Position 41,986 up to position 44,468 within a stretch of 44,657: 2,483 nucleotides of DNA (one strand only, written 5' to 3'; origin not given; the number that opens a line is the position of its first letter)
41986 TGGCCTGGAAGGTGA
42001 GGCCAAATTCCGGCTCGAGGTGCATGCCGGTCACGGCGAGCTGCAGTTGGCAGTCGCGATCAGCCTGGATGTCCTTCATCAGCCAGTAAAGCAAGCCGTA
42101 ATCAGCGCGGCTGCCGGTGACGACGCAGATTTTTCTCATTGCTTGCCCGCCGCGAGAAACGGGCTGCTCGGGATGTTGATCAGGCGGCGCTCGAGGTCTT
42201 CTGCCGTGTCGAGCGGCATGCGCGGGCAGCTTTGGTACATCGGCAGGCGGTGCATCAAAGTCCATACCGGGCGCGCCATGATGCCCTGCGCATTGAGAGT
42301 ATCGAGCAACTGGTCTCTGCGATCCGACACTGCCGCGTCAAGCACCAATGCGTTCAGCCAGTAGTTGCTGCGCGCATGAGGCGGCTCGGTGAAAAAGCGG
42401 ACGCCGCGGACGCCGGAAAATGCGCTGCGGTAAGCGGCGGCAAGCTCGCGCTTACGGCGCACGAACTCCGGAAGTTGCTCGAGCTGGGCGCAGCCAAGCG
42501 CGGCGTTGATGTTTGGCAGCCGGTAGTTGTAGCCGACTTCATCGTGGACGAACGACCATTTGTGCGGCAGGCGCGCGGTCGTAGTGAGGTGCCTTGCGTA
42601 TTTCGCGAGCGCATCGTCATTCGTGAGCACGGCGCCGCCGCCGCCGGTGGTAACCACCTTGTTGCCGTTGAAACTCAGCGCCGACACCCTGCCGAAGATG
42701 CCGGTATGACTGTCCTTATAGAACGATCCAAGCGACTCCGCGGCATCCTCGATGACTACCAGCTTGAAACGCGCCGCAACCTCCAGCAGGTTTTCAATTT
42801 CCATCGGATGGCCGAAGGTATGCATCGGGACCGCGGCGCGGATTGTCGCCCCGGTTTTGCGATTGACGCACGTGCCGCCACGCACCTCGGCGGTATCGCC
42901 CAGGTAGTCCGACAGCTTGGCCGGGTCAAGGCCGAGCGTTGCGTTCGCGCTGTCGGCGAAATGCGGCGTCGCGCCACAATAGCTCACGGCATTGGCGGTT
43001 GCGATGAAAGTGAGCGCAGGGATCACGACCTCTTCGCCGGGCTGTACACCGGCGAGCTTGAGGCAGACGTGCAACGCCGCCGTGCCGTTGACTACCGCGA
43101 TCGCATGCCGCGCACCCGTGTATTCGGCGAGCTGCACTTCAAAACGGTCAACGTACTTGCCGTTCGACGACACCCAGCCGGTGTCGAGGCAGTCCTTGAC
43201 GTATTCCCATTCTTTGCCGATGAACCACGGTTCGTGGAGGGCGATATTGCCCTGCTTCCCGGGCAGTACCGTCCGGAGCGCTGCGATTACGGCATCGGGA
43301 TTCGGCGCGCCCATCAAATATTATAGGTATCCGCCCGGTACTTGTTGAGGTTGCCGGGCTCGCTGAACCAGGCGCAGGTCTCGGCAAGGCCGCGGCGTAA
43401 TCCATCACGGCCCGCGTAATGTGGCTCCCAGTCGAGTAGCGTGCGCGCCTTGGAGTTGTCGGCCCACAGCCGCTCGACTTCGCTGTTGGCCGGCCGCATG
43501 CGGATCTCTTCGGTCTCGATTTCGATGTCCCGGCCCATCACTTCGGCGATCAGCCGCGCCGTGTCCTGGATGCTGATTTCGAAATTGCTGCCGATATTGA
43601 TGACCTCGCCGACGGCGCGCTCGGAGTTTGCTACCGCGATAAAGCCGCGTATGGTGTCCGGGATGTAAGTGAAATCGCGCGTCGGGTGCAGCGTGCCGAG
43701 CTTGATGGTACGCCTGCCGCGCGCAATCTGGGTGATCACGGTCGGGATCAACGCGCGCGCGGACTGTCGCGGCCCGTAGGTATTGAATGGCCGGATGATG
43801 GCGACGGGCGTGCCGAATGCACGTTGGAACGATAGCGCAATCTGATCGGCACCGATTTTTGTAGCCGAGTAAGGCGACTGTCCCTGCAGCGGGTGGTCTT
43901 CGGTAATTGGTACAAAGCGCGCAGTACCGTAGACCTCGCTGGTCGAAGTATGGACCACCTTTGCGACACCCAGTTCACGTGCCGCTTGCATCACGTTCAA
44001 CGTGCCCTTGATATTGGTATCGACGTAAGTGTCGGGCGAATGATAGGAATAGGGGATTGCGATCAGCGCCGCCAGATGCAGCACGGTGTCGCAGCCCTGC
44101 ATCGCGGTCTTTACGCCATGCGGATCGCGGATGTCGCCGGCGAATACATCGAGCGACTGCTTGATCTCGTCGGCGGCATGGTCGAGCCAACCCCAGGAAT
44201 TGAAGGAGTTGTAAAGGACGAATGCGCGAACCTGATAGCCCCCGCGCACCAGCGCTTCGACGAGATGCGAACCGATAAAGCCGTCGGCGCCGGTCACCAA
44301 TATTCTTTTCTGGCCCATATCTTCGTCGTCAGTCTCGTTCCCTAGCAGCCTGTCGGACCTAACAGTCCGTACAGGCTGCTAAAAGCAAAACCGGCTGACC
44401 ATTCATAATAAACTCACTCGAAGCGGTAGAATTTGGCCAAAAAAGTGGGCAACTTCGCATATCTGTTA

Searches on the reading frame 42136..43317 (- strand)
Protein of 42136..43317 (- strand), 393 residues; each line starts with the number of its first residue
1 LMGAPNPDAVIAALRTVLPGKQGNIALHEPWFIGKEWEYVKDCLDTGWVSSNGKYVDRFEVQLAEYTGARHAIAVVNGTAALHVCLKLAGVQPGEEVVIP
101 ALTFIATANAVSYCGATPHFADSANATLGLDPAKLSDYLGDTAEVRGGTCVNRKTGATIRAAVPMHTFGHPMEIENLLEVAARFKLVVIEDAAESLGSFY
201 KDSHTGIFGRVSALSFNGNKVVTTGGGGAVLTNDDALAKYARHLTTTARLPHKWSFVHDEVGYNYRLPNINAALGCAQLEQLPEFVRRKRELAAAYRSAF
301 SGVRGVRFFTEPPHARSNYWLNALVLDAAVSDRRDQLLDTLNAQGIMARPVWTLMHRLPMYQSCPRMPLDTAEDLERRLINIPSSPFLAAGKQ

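Call 6: search_protein_families(library=pfam, proteins=[window:42136-43317:-], max_evalue=0.001)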
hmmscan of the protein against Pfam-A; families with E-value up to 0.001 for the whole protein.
window:42136-43317:- (393 aa): 2 families
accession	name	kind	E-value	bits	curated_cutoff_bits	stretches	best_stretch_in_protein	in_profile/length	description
PF01041.23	DegT_DnrJ_EryC1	-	3.8e-92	309.7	19.8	1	36-389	7-348/360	DegT/DnrJ/EryC1/StrS aminotransferase family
PF00155.27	Aminotran_1_2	-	6.5e-05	22.7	19.7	1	56-140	44-138/361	Aminotransferase class I and II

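Call 7: search_protein_families(library=ncbifam, proteins=[window:42136-43317:-], max_evalue=0.001)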
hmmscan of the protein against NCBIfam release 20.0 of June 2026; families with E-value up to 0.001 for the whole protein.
window:42136-43317:- (393 aa): 8 families
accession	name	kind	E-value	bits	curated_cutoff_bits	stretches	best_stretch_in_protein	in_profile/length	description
TIGR04181.1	NHT_00031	hypoth_equivalog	6.9e-165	548.2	420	1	25-385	1-359/359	LegC family aminotransferase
TIGR03588.1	PseC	equivalog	1.2e-69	235.1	423.5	1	40-390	17-366/380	UDP-4-amino-4,6-dideoxy-N-acetyl-beta-L-altrosamine transaminase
TIGR04427.1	PLP_DesI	equivalog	9.8e-55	186.2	650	1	40-387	38-366/390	dTDP-4-dehydro-6-deoxyglucose aminotransferase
NF008658.2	PRK11658.1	equivalog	2.9e-48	164.4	631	1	32-386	12-359/379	UDP-4-amino-4-deoxy-L-arabinose aminotransferase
NF008687.0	PRK11706.1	equivalog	8.8e-48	162.9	375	1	25-383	2-353/375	dTDP-4-amino-4,6-dideoxygalactose transaminase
TIGR02379.1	ECA_wecE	subfamily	1.6e-39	135.7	434.85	1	25-363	2-327/376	dTDP-4-amino-4,6-dideoxy-D-glucose transaminase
NF011936.0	PRK15407.1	equivalog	7.7e-37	127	423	2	40-242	53-245/440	lipopolysaccharide biosynthesis protein RfbH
NF005816.0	PRK07682.1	equivalog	0.0008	18.1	620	0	58-192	82-203/390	aminotransferase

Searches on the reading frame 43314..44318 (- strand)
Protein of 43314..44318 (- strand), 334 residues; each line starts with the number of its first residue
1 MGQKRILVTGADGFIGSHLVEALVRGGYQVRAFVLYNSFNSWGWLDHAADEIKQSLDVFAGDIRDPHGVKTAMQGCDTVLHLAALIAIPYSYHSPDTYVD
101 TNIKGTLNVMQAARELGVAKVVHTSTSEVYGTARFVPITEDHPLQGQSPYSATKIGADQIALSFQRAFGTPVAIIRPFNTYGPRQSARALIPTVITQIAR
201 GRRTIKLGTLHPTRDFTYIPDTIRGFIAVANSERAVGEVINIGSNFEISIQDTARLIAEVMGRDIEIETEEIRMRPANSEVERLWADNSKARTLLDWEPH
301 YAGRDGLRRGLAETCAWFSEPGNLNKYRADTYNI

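Call 6: search_protein_families(library=pfam, proteins=[window:43314-44318:-], max_evalue=0.001)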
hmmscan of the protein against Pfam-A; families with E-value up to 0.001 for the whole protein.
window:43314-44318:- (334 aa): 9 families
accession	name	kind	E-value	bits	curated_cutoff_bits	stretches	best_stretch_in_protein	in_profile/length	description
PF16363.11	GDP_Man_Dehyd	-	6.6e-75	253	27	1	7-308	1-330/332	GDP-mannose 4,6 dehydratase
PF01370.27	Epimerase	-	1.1e-56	192.4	20.9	1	6-243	1-240/240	NAD dependent epimerase/dehydratase family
PF01073.25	3Beta_HSD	-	5.1e-25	88.5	22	1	7-219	1-218/280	3-beta hydroxysteroid dehydrogenase/isomerase family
PF02719.21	Polysacc_synt_2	-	4.5e-24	85.6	20.2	1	6-291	1-280/293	Polysaccharide biosynthesis protein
PF07993.18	NAD_binding_4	-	7.4e-16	58.5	20.1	1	8-182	1-209/258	Male sterility protein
PF04321.23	RmlD_sub_bind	-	9.7e-12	45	27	1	5-207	2-175/287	RmlD substrate binding domain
PF13460.12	NAD_binding_10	-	1.3e-11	45.2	27.2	1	10-134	1-107/184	NAD(P)H-binding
PF00106.31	adh_short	-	8.7e-09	35.6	26.6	1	4-167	1-166/195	short chain dehydrogenase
PF05368.20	NmrA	-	1.2e-08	35.4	27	1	3-126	2-107/298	NmrA-like family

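Call 7: search_protein_families(library=ncbifam, proteins=[window:43314-44318:-], max_evalue=0.001)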
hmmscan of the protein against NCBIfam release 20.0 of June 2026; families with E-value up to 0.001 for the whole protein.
window:43314-44318:- (334 aa): 32 families (the best 25 are shown)
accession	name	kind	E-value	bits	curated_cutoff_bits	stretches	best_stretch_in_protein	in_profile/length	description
TIGR04180.1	EDH_00030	hypoth_equivalog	1.7e-159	529.6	475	1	6-301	1-296/297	NAD-dependent 4,6-dehydratase LegB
TIGR01181.1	dTDP_gluc_dehyt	equivalog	7.5e-49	166.5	365.1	1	5-320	1-313/321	dTDP-glucose 4,6-dehydratase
TIGR01179.1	galE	equivalog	1.2e-42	145.9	262.3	1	5-302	1-312/332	UDP-glucose 4-epimerase GalE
TIGR03466.1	HpnA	hypoth_equivalog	1.9e-29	102.6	367.65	1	5-202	2-192/327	hopanoid-associated sugar epimerase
TIGR02622.1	CDP_4_6_dhtase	equivalog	3.8e-28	98.6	278.45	1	3-319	4-331/352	CDP-glucose 4,6-dehydratase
NF007956.0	PRK10675.1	subfamily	3.7e-27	95.3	394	1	5-298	2-313/338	UDP-glucose 4-epimerase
NF011728.1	PRK15181.1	equivalog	1e-26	93.8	760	1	3-311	15-334/348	Vi polysaccharide biosynthesis UDP-N-acetylglucosaminuronic acid C-4 epimerase TviC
NF007582.0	PRK10217.1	equivalog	2.6e-26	92.6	698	1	4-261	2-270/355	dTDP-glucose 4,6-dehydratase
NF007490.0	PRK10084.1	subfamily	7.7e-25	87.6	649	1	5-318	2-334/361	dTDP-glucose 4,6-dehydratase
TIGR01472.1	gmd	equivalog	4.8e-24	85.2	415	1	6-302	3-326/342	GDP-mannose 4,6-dehydratase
NF042422.1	oxyalk_red_OleD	equivalog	1.1e-23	84.1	580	1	5-229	2-214/329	2-alkyl-3-oxoalkanoate reductase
TIGR03589.1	PseB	equivalog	3.2e-22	78.9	407.75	1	3-302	4-278/324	UDP-N-acetylglucosamine 4,6-dehydratase (inverting)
NF042423.1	oxyalk_red_Shew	equivalog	5.7e-22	78.2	580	1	4-232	9-223/331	2-alkyl-3-oxoalkanoate reductase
NF052578.1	StrlDmthSdmBMthl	equivalog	1.3e-21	77.8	600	1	6-262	3-246/328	sterol demethylase protein SdmB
NF047922.1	GDPFucSynFcl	equivalog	2.1e-18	66.8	500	1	91-319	70-302/308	GDP-L-fucose synthase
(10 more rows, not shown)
